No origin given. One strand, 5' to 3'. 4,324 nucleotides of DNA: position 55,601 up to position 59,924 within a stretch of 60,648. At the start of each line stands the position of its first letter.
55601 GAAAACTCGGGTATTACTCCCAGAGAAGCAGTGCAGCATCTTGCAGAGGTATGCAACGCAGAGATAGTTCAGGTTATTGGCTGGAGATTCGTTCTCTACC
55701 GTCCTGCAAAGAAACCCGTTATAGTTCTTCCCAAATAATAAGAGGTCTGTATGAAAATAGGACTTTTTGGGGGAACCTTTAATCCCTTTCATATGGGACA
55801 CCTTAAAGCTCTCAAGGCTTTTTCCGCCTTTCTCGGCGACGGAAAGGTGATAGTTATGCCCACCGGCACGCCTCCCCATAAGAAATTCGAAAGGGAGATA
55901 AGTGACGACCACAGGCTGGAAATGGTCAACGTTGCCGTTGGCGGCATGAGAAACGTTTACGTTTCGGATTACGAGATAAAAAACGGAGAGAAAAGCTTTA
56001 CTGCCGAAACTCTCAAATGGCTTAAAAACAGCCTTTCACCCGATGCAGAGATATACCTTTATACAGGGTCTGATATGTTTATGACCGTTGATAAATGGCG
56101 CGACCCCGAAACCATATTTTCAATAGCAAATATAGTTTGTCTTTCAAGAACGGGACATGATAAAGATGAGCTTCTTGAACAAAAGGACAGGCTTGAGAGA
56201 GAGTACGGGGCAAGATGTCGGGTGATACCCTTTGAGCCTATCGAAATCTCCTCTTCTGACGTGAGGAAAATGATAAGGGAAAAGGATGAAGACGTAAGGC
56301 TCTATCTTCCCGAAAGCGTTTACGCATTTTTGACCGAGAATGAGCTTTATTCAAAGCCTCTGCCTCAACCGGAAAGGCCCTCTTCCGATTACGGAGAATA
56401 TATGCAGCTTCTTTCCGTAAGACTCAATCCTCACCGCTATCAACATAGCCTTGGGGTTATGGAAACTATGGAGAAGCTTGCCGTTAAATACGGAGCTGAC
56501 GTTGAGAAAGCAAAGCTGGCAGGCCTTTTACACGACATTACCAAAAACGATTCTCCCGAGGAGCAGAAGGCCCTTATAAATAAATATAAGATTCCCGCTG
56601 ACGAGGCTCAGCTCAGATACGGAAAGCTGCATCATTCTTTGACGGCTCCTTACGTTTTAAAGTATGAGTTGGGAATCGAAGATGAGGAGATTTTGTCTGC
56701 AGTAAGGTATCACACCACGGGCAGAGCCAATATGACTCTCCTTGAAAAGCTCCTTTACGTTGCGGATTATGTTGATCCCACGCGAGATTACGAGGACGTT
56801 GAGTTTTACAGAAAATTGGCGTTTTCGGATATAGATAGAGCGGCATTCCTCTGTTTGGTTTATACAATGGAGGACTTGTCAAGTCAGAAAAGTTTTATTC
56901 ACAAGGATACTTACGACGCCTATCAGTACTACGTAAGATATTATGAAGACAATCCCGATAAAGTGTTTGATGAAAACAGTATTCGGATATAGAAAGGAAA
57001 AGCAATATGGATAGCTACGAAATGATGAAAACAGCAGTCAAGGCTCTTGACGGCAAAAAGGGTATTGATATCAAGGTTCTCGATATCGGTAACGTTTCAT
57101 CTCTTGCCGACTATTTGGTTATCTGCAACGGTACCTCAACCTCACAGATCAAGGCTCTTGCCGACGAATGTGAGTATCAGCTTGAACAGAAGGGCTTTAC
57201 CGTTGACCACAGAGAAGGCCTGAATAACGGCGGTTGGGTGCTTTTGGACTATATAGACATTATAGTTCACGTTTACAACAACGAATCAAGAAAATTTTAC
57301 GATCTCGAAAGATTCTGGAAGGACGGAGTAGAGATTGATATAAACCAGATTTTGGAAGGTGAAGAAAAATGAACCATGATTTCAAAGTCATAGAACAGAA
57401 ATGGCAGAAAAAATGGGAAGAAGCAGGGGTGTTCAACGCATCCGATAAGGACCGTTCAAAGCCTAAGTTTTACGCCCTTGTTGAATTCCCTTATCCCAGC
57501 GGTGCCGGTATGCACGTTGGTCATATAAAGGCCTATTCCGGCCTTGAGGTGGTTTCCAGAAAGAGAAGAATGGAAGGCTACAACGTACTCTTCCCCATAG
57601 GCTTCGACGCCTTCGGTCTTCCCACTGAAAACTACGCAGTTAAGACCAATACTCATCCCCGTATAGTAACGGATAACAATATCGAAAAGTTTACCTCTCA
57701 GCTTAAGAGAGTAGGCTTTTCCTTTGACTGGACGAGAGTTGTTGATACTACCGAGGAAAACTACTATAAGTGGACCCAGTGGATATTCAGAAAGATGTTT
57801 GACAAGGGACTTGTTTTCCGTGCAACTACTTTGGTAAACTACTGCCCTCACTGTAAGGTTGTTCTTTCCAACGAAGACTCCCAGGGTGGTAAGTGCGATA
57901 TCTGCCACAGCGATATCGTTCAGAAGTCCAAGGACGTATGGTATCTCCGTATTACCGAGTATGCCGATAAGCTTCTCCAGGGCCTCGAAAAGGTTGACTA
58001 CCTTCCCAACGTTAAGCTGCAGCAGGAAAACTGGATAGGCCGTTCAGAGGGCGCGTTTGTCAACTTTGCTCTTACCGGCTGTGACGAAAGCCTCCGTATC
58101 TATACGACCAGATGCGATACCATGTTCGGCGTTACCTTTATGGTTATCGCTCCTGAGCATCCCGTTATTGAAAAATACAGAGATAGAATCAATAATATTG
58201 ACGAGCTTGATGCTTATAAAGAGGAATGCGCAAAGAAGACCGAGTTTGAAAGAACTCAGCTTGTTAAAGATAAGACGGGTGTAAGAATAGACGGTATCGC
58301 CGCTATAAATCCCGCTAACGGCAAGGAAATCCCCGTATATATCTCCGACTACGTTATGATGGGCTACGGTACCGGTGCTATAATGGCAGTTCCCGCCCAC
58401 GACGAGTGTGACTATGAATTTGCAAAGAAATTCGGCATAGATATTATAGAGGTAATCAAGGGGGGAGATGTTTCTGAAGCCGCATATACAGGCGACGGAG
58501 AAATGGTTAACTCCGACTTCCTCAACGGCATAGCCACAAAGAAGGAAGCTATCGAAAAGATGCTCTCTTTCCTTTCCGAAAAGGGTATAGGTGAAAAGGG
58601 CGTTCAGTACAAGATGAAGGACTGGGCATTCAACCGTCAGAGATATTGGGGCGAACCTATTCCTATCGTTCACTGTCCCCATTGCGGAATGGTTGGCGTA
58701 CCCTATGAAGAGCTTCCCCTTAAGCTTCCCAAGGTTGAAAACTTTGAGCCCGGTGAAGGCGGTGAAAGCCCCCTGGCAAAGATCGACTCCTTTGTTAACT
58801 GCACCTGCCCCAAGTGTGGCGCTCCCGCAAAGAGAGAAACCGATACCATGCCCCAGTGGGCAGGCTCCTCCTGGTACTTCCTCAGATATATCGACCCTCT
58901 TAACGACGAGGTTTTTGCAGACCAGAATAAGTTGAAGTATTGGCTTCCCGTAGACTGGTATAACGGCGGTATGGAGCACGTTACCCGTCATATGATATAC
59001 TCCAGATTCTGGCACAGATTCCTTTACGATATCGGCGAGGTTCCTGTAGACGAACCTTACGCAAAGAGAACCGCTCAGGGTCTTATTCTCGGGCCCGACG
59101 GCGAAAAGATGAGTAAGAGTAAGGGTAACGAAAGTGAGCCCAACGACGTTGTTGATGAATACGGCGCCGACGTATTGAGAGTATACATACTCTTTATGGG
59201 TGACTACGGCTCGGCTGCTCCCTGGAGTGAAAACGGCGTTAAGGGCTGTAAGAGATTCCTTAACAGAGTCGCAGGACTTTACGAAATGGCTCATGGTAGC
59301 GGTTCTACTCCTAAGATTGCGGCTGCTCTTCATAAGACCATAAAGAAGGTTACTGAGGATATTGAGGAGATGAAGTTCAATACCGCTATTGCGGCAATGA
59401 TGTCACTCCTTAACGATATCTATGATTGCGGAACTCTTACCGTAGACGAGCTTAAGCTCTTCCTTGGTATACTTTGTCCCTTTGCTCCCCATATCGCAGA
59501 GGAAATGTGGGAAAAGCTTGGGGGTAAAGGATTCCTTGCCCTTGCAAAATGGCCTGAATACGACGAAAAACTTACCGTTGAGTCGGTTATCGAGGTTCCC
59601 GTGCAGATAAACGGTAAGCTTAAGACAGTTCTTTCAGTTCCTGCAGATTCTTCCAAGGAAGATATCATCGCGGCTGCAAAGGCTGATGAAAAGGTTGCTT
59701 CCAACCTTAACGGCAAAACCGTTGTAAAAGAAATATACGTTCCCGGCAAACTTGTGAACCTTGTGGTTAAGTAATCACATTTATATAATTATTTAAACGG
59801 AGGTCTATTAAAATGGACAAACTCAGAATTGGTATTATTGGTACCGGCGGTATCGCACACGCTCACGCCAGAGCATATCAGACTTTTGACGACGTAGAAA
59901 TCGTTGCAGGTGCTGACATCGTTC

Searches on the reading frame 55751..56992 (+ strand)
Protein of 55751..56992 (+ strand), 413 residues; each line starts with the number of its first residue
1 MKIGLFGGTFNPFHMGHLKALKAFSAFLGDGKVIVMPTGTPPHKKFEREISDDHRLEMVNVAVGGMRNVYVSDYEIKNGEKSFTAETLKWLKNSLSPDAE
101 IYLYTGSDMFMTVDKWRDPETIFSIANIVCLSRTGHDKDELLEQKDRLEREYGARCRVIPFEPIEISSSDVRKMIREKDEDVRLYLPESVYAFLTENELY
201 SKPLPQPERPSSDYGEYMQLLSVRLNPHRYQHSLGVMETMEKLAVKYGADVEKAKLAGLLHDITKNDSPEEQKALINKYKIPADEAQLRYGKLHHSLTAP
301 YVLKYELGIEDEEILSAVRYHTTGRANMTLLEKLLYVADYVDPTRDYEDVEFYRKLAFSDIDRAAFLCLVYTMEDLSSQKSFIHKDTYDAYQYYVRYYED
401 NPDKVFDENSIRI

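Call 63: search_protein_families(library=pfam, proteins=[window:55751-56992:+], max_evalue=0.00001)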
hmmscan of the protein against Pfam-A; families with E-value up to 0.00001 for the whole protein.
window:55751-56992:+ (413 aa): 2 families
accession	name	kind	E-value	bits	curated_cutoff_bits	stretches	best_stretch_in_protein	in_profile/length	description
PF01467.32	CTP_transf_like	-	2e-18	67.3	21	1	5-173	1-132/133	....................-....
PF01966.28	HD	-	9.1e-17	61.9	22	1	229-343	1-115/116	HD domain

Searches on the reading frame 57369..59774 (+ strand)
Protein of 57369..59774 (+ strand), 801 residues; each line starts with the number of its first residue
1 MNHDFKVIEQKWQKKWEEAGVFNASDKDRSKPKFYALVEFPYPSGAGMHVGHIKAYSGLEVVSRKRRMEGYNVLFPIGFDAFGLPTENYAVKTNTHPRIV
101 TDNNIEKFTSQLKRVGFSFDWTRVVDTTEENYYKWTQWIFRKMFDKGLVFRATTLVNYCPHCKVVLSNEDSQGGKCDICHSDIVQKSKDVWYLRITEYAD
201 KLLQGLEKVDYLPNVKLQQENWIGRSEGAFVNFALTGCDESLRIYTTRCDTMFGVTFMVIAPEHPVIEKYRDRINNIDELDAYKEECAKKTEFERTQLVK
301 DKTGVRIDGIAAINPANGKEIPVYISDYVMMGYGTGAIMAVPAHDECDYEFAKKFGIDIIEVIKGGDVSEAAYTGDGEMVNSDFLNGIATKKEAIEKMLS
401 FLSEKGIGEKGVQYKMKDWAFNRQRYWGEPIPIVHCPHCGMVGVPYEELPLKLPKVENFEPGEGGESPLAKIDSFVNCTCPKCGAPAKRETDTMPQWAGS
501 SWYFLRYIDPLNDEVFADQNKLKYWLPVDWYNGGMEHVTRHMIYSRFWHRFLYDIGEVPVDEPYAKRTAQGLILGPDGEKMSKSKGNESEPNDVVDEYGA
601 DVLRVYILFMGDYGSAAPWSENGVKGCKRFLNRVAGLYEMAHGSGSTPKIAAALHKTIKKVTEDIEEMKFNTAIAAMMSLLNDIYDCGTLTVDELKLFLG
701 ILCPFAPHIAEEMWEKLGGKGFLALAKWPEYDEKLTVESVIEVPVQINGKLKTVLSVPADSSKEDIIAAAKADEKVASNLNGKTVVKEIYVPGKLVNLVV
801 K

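Call 63: search_protein_families(library=pfam, proteins=[window:57369-59774:+], max_evalue=0.00001)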
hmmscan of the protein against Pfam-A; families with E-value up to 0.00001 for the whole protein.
window:57369-59774:+ (801 aa): 4 families
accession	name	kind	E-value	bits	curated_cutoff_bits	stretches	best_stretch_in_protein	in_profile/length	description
PF13603.12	tRNA-synt_1_2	-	2.9e-58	196.9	25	1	220-398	1-180/185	Leucyl-tRNA synthetase, editing domain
PF00133.28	tRNA-synt_1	-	3.4e-50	171.4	22.7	2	11-218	1-219/414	tRNA synthetases class I (I, L, M and V)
PF09334.17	tRNA-synt_1g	-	2.3e-25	89.6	20.1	1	40-182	7-145/391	tRNA synthetases class I (M)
PF08264.19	Anticodon_1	-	8.7e-22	78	25.1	1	650-764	4-145/148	Anticodon-binding domain of tRNA ligase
